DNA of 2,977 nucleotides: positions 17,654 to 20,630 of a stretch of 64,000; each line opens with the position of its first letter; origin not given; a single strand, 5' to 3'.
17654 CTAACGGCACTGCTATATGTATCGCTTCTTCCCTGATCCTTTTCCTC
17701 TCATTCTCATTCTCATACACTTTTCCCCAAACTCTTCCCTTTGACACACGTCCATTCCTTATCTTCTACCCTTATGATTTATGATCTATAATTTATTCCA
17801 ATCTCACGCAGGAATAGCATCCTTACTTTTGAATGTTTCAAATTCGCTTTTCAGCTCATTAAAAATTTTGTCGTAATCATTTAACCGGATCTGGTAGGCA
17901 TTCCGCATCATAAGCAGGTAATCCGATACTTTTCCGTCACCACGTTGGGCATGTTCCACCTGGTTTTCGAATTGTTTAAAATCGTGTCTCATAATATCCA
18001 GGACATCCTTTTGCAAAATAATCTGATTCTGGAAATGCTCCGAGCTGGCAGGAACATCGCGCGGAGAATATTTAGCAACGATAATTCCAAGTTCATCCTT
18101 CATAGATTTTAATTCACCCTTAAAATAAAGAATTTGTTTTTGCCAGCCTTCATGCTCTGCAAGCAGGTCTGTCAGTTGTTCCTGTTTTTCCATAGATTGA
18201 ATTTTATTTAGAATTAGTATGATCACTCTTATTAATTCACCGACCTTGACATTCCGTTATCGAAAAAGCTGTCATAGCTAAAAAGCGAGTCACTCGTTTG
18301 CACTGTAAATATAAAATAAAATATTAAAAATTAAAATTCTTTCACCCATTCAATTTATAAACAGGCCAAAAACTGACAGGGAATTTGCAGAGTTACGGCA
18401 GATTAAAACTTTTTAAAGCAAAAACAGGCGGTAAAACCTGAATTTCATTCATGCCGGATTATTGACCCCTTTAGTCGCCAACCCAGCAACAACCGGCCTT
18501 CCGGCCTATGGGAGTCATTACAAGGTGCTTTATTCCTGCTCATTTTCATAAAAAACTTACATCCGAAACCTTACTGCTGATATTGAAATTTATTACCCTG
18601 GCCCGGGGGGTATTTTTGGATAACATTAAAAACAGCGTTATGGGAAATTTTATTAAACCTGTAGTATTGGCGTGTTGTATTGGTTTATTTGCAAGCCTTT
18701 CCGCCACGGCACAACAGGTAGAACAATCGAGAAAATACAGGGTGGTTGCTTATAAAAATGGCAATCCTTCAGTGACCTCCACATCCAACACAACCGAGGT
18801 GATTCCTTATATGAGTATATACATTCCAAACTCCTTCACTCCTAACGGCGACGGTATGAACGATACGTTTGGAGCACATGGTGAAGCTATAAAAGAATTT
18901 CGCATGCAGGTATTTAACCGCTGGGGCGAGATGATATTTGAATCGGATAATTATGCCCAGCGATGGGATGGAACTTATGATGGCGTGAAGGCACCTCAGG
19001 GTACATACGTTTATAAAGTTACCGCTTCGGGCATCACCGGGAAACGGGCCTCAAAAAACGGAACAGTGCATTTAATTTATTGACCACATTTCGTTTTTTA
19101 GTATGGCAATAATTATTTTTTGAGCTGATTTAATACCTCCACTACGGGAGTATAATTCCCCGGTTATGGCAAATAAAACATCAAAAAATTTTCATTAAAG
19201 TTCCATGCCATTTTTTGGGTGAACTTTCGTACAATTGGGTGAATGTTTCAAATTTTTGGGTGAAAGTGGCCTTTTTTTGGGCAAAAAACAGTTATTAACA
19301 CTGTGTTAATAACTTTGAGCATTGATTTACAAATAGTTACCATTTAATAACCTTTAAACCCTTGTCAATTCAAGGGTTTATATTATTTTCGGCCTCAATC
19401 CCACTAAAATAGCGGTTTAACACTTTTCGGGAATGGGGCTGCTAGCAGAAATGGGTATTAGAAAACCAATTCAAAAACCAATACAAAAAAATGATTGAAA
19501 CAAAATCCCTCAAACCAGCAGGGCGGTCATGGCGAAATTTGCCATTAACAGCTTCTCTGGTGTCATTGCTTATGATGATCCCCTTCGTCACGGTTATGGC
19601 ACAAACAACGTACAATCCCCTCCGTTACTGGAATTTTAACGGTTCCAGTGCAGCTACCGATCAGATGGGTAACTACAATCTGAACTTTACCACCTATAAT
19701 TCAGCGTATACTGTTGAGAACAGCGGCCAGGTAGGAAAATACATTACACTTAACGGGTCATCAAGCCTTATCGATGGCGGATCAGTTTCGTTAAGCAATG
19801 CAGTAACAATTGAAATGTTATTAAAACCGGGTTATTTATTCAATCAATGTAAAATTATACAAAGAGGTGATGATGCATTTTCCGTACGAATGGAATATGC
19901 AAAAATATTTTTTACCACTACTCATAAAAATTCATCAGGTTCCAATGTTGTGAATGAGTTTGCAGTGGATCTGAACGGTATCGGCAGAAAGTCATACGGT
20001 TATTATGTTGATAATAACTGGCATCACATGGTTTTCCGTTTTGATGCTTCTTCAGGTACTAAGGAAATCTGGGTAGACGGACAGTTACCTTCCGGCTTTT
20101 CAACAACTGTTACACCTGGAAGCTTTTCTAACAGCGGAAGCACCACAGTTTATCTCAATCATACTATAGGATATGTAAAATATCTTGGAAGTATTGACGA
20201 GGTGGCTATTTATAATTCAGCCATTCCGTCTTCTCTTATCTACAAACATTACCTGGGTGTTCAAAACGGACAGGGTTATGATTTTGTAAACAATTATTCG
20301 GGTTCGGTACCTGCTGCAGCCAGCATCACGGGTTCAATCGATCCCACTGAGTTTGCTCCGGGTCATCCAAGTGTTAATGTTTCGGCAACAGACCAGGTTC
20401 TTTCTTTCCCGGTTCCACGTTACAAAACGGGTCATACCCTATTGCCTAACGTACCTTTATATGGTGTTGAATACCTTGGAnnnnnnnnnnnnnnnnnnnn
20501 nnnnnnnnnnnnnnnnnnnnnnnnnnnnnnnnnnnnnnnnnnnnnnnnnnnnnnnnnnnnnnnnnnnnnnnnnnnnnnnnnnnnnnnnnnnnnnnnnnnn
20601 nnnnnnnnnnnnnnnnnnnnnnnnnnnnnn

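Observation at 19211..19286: Four helically phased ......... direct repeats in the 400-bp leader of the first cargo gene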

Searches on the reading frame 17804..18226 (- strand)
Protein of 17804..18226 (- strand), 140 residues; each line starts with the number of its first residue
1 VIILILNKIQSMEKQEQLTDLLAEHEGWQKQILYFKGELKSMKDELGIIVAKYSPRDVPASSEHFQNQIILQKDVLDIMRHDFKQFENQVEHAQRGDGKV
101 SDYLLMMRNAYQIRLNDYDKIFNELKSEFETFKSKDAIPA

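Call 9: search_protein_families(library=pfam, proteins=[window:17804-18226:-], max_evalue=0.001)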
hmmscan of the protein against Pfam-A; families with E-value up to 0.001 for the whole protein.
window:17804-18226:- (140 aa): 0 families

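Call 36: search_protein_families(library=pfam, proteins=[window:17804-18190:-], max_evalue=0.01)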
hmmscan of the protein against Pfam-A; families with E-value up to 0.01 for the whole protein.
window:17804-18190:- (128 aa): 0 families

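Call 69: search_solved_structures(query=A2, max_evalue=10)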
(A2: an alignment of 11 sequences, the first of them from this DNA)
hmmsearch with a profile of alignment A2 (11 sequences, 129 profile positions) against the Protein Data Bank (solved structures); distinct sequences matched with E-value up to 10: 8.
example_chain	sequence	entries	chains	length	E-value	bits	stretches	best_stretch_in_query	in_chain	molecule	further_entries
6h9m_A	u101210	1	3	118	0.059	16.6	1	45-97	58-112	Coiled-coil domain-containing protein 90B, mitochondrial,General control protein GCN4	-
8vhs_A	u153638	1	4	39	0.11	15.7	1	7-38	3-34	Cu-4SCC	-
9yd8_A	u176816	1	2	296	0.14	15.4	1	66-92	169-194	Phospholipase D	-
2x7a_A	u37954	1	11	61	0.32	14.2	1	6-41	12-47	BONE MARROW STROMAL ANTIGEN 2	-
4gkw_A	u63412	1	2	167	0.32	14.2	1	15-123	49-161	Spindle assembly abnormal protein 6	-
8hhf_L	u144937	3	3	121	0.43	13.8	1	55-98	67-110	Cell division protein FtsL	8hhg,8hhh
8u1a_A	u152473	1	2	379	1.6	12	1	5-123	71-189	Designed Near Infrared Fluorescent Protein MC7BP34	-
8oyx_A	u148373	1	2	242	6.6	10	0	18-116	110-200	De novo designed soluble GPCR-like protein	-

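Call 70: search_protein_families(library=ncbifam, proteins=[window:17807-18193:-], max_evalue=0.01)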
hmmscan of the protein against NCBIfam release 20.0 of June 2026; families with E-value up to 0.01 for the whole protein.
seq(129 aa): 0 families

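Call 71: find_homologous_proteins(query=window:17804-18190:-, max_evalue=0.00001)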
Query window:17804-18190:- (128 aa): 35 proteins with E <= 0.00001 among 63 candidates.
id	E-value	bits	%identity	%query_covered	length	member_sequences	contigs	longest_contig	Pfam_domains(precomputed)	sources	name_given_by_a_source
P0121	4.0e-73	261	95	100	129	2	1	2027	-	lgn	-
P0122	1.1e-66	240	88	100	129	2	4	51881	-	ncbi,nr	ncbi:MAG: hypothetical protein M3Q95_13485 [Bacteroidota bacterium]|nr:hypothetical protein [Bactero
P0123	3.8e-57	210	73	100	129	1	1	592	-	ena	-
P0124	4.3e-57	209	74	100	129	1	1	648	-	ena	-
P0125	2.8e-56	207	73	100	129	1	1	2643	-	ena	-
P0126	1.9e-54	201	70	100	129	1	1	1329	-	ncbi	-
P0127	8.6e-54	199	70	100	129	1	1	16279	-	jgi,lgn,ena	-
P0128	3.7e-53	197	70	98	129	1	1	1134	-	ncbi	-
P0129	5.7e-53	196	69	100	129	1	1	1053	-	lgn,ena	-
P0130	1.6e-52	195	70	98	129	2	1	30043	-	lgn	-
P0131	7.9e-50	186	66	100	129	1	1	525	-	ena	-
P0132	4.2e-49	184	65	100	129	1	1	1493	-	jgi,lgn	-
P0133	8.2e-49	183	69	95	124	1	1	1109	-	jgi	-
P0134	1.7e-48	182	65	100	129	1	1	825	-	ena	-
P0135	1.3e-44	169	63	100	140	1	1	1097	-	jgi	-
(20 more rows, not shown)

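Call 78: predict_structure(alignment_id=A3)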
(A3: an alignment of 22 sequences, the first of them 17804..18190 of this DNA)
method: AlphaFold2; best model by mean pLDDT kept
length: 128 residues; sequences in the alignment: 22
mean_pLDDT: 90.3   pTM: 0.81
mean pLDDT of the five models: 90.3, 89.9, 89.8, 89.0, 88.5
residues with pLDDT >= 90: 94; 70-90: 27; 50-70: 4; < 50: 3
segments of 3 or more residues with pLDDT < 50: 126-128
pLDDT, mean of each block of 10 residues (from residue 1): 82 94 97 92 86 95 96 93 87 93 97 95 60
secondary structure, 60 per line:
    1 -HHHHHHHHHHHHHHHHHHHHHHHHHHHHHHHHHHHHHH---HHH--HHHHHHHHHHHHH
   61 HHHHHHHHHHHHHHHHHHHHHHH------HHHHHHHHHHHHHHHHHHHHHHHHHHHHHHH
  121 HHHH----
elements in order: H2-39 H48-83 H90-124

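Call 80: fold_search(model_id=the predicted structure, library=pdb)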
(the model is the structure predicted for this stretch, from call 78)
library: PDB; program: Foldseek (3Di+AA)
matches with E <= 10: 436; with E <= 0.001: 0
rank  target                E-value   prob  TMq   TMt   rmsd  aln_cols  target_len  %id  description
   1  9rgy_A                4.8e-01  0.87  0.49  0.61   4.9       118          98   14  X-ray crystal structure of a de novo designed single-chain antiparallel 3-helix coiled-coil bundle, sc-apCC3-CW-0NTT (released 2025-09-03)
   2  9rgz_B                5.7e-01  0.69  0.44  0.54   5.1       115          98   12  X-ray crystal structure of a de novo designed single-chain antiparallel 3-helix coiled-coil bundle, sc-apCC3-CW-2NTT (released 2025-09-03)
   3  9rgw_A                6.0e-01  0.72  0.46  0.54   4.9       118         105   11  X-ray crystal structure of a de novo designed single-chain antiparallel 3-helix coiled-coil bundle, sc-apCC3-CW2 (released 2025-09-03)
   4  8zwf_A                6.0e-01  0.23  0.29  0.13  20.3       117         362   14  cryoEM structure of JR14a bound C3aR-BRIL-BAG2 complex (released 2025-05-14)
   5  9rgw_B                6.4e-01  0.98  0.63  0.79   3.0       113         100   11  X-ray crystal structure of a de novo designed single-chain antiparallel 3-helix coiled-coil bundle, sc-apCC3-CW2 (released 2025-09-03)
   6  6z0c_A                6.4e-01  0.41  0.41  0.31   6.9       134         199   13  Structure of in silico modelled artificial Maquette-3 protein (released 2021-03-17)
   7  9rgv_A                6.7e-01  0.97  0.60  0.76   3.7       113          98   12  X-ray crystal structure of a de novo designed single-chain antiparallel 3-helix coiled-coil bundle, sc-apCC3-CW1 (released 2025-09-03)
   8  8omv_C                6.7e-01  0.30  0.41  0.11  28.7       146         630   12  Crystal structure of the constitutively active S117E/S181E mutant of human IKK2 (released 2024-04-10)
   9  6z0c_C                8.5e-01  0.35  0.40  0.31   6.9       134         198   13  Structure of in silico modelled artificial Maquette-3 protein (released 2021-03-17)
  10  1qsd_A                9.0e-01  0.82  0.52  0.64   7.7       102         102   16  RBL2P, BETA-TUBULIN BINDING POST-CHAPERONIN COFACTOR (released 1999-12-22)
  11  7ypx_a                1.0e+00  0.35  0.38  0.32   9.9       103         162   14  Cyanophage Pam3 fiber (released 2022-11-09)
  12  8dt0_A                1.0e+00  0.20  0.34  0.32  12.0       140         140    9  Scaffolding protein functional sites using deep learning (released 2022-08-10)
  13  6ost_7                1.1e+00  0.38  0.43  0.21   5.6       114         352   14  RF2 pre-accommodated state bound Release complex 70S at 24ms (released 2019-06-19)
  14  5mgp_z                1.1e+00  0.28  0.38  0.19   5.9       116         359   17  Structural basis for ArfA-RF2 mediated translation termination on stop-codon lacking mRNAs (released 2016-12-14)
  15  7zgj_C                1.2e+00  0.20  0.36  0.26  12.8       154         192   14  Trypanosoma brucei gambiense ISG65 in complex with human complement component C3 (released 2023-04-05)
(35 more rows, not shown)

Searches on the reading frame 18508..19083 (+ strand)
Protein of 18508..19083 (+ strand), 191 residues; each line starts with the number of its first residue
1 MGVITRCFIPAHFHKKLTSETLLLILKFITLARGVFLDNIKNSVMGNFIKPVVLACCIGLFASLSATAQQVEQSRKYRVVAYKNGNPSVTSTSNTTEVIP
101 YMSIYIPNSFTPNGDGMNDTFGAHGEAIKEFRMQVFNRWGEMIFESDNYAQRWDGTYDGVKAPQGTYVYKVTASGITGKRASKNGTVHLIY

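Call 9: search_protein_families(library=pfam, proteins=[window:18508-19083:+], max_evalue=0.001)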
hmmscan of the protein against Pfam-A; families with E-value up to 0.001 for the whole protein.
window:18508-19083:+ (191 aa): 1 family
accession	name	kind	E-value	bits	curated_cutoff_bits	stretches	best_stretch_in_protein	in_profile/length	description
PF13585.12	CHU_C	-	6.4e-22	77.9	27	1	105-187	2-84/86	CHU_C Type IX secretion signal domain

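Call 14: find_encoding_contigs(protein=window:18508-19083:+, flank=3000, max_places=6)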
Protein window:18508-19083:+ (191 aa): 1 contig read that carries it; 1 place shown.
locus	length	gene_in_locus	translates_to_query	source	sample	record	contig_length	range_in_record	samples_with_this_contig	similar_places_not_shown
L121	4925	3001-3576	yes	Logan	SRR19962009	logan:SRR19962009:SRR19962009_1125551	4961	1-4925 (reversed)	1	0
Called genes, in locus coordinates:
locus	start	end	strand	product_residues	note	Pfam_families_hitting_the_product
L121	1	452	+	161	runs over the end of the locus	?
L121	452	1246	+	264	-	PF14602:Hexapep_2 (faint), PF25084:LbH_EIF2B (weak), PF25087:GMPPB_C (weak), PF00132:Hexapep, PF13720:Acetyltransf_11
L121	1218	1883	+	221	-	PF00005:ABC_tran, PF13304:AAA_21 (faint)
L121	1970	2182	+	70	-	-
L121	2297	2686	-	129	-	-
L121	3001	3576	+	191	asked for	PF13585:CHU_C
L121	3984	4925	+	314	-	?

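Call 70: search_protein_families(library=ncbifam, proteins=[window:18508-19083:+], max_evalue=0.01)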
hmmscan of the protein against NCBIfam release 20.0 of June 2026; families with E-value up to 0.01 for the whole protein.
window:18508-19083:+ (191 aa): 1 family
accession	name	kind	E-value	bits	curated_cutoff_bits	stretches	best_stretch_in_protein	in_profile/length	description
TIGR04131.1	Bac_Flav_CTERM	domain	7.7e-17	61.2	35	1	105-175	2-73/85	T9SS type B sorting domain-containing protein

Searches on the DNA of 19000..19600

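Call 59: search_rna_families(source=window, start=19000, end=19600, threshold=evalue, max_evalue=1)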
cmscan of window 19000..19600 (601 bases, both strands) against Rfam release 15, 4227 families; matches with E-value up to 1: 2.
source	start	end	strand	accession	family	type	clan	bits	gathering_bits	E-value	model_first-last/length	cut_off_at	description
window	19316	19448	-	RF03098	RAGATH-22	Gene; sRNA;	-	22.3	120.3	0.054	1-166/166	no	RAGATH-22 RNA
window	19244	19414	-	RF01464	rliA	Gene; sRNA;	-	18.2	50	0.32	1-224/224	no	Listeria sRNA rliA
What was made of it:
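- On Known RNA family (riboswitch, leader or sRNA): Only sub-threshold minus-strand hits appear, with E = 0.05-0.3 (call 59).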

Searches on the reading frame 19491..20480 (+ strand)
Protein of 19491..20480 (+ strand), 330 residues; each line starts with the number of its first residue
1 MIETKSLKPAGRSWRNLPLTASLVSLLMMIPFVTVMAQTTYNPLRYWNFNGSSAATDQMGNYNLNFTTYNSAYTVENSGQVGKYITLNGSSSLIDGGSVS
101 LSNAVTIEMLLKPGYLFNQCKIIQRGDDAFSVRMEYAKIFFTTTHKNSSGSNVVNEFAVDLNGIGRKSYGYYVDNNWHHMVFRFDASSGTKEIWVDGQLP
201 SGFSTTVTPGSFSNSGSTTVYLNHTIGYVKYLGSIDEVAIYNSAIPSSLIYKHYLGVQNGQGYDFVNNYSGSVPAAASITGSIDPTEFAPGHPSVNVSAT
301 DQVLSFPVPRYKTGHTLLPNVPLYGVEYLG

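Call 29: find_related_loci(query=A1, collection=metagenome_contigs, flank=3000)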
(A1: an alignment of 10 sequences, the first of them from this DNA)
Query A1 (330 aa) in metagenome_contigs; peptide patterns used: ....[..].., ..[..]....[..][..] (x = any residue, [..] = any of these).
307 stretches matched a pattern; 101 encode a relative of the query (tblastn E <= 1e-3); the best 80 are kept; 80 distinct loci.
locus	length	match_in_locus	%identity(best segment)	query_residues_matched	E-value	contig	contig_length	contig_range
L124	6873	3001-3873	65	40-330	9e-129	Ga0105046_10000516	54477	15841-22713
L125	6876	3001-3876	60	40-330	4e-122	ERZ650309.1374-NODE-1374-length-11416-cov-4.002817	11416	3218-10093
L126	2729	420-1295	60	40-330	3e-127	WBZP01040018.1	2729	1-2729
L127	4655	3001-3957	50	18-330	8e-108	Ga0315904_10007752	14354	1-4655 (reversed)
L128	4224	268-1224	50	18-330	6e-108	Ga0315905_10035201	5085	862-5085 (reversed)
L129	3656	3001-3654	69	1-218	5e-104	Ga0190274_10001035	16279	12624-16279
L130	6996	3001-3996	48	1-330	1e-98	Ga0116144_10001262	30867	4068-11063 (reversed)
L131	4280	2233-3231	47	1-330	2e-94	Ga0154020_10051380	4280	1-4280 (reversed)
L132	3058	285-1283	47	1-330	3e-95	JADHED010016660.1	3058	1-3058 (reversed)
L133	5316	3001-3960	46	18-330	1e-92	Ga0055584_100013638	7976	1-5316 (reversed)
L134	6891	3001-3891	49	38-330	1e-88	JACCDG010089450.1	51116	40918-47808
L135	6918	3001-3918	46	15-320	1e-86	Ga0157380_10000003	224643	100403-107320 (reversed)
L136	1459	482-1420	44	17-329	7e-92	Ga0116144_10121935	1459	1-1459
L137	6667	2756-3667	45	25-329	2e-85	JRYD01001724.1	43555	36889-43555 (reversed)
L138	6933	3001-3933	45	19-329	3e-85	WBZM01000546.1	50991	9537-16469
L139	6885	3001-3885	47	41-330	2e-83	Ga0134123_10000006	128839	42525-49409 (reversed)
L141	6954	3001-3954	42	7-329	8e-83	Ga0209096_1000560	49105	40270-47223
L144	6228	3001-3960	44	17-329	1e-81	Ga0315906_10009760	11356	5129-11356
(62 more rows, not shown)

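Call 36: search_protein_families(library=pfam, proteins=[L138:1972-2709:+, L138:1211-1777:+, L138:419-796:-, L141:1983-2732:+, L139:1274-2194:-, L139:2-1215:-, L144:2093-2587:+, L127:1329-1718:-], max_evalue=0.01)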
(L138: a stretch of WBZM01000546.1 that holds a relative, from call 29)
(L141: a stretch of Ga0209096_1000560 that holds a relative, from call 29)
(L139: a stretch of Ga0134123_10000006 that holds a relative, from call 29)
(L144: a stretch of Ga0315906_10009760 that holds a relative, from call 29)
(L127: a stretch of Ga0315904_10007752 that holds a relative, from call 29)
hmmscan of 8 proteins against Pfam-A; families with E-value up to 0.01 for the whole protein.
L138:1972-2709:+ (245 aa): 0 families

L138:1211-1777:+ (188 aa): 1 family
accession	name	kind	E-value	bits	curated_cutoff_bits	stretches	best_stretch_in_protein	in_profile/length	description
PF13585.12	CHU_C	-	1.3e-17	64.1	27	1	102-184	2-84/86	CHU_C Type IX secretion signal domain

L138:419-796:- (125 aa): 1 family
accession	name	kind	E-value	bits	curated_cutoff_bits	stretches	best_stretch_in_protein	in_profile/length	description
PF00435.27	Spectrin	-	0.0044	17.9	29.9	0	2-58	31-85/105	Spectrin repeat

L141:1983-2732:+ (249 aa): 0 families

L139:1274-2194:- (306 aa): 2 families
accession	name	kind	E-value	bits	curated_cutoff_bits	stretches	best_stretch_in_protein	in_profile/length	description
PF00535.33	Glycos_transf_2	-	4.5e-31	108.5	23.3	1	4-164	1-164/168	Glycosyl transferase family 2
PF10111.15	Glyco_tranf_2_2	-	2.3e-08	34.3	27.3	1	4-95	1-92/276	Glycosyltransferase like family 2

L139:2-1215:- (404 aa): 1 family
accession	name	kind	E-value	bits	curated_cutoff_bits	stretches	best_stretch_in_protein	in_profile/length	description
PF13231.12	PMT_2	-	0.00013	22.6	26.1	1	113-256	21-159/160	Dolichyl-phosphate-mannose-protein mannosyltransferase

L144:2093-2587:+ (164 aa): 1 family
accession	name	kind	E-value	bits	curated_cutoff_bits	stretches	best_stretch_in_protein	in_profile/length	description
PF13585.12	CHU_C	-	5.8e-21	74.9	27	1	79-159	3-83/86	CHU_C Type IX secretion signal domain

L127:1329-1718:- (129 aa): 0 families

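Call 70: search_protein_families(library=ncbifam, proteins=[L138:1972-2709:+], max_evalue=0.01)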
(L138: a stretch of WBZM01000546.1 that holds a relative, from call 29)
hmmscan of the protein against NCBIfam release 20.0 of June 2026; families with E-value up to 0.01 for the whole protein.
L138:1972-2709:+ (245 aa): 0 families
